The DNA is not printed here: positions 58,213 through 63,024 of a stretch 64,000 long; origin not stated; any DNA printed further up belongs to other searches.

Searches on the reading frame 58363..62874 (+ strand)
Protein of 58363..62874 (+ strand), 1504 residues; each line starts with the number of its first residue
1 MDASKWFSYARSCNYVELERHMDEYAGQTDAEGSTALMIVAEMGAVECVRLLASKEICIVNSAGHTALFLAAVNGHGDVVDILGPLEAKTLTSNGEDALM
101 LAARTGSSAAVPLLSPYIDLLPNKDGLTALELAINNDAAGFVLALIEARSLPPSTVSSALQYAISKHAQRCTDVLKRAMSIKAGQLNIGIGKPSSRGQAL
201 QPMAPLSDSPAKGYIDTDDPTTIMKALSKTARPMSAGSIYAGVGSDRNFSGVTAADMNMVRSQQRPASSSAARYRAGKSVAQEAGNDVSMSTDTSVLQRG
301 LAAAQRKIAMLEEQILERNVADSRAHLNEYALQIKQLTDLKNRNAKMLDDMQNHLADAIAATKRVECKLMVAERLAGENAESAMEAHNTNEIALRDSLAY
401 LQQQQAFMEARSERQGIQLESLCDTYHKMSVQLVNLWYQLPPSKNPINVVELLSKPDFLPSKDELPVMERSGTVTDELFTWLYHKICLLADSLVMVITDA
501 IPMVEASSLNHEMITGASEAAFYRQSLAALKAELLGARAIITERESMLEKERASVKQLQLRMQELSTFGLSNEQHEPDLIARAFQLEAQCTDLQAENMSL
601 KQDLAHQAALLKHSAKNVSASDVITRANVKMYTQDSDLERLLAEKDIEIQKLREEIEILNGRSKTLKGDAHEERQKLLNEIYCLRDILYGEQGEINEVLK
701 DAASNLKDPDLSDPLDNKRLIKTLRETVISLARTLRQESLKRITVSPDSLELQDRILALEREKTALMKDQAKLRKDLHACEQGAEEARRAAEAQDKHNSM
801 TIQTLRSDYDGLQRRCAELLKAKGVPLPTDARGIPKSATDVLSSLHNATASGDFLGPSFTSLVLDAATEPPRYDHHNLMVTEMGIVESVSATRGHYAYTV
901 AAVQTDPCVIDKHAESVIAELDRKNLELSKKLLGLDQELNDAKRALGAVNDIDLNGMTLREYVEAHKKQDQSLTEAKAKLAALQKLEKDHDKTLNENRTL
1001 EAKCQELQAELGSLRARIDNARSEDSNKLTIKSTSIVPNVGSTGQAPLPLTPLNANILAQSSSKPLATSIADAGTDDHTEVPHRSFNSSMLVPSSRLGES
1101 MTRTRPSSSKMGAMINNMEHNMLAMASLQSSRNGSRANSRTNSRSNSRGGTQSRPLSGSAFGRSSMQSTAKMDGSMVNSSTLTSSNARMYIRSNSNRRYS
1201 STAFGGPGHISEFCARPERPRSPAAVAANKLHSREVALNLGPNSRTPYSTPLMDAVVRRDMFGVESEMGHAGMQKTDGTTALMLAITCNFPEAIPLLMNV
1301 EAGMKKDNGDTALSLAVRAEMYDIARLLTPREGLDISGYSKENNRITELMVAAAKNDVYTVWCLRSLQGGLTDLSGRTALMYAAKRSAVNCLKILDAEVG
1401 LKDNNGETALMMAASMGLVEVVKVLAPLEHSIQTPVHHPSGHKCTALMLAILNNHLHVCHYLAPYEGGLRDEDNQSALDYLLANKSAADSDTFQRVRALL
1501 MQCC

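Call 53: search_protein_families(library=pfam, proteins=[window:58363-62874:+], max_evalue=0.01)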
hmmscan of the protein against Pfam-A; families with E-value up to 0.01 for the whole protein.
window:58363-62874:+ (1504 aa): 5 families
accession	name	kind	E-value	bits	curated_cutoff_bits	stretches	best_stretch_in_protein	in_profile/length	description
PF12796.13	Ank_2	-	4.3e-47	159.1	27.3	4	1349-1428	1-82/90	Ankyrin repeats (3 copies)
PF00023.36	Ank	-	5.6e-22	77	21.1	0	1405-1425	1-21/33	Ankyrin repeat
PF13857.12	Ank_5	-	1e-21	77.2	27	1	1276-1316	14-56/56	Ankyrin repeats (many copies)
PF13606.12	Ank_3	-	8.9e-15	53.6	22.3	0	1405-1426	1-22/30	Ankyrin repeat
PF13637.12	Ank_4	-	9.6e-15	54.8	22.7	0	41-83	5-49/50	Ankyrin repeats (many copies)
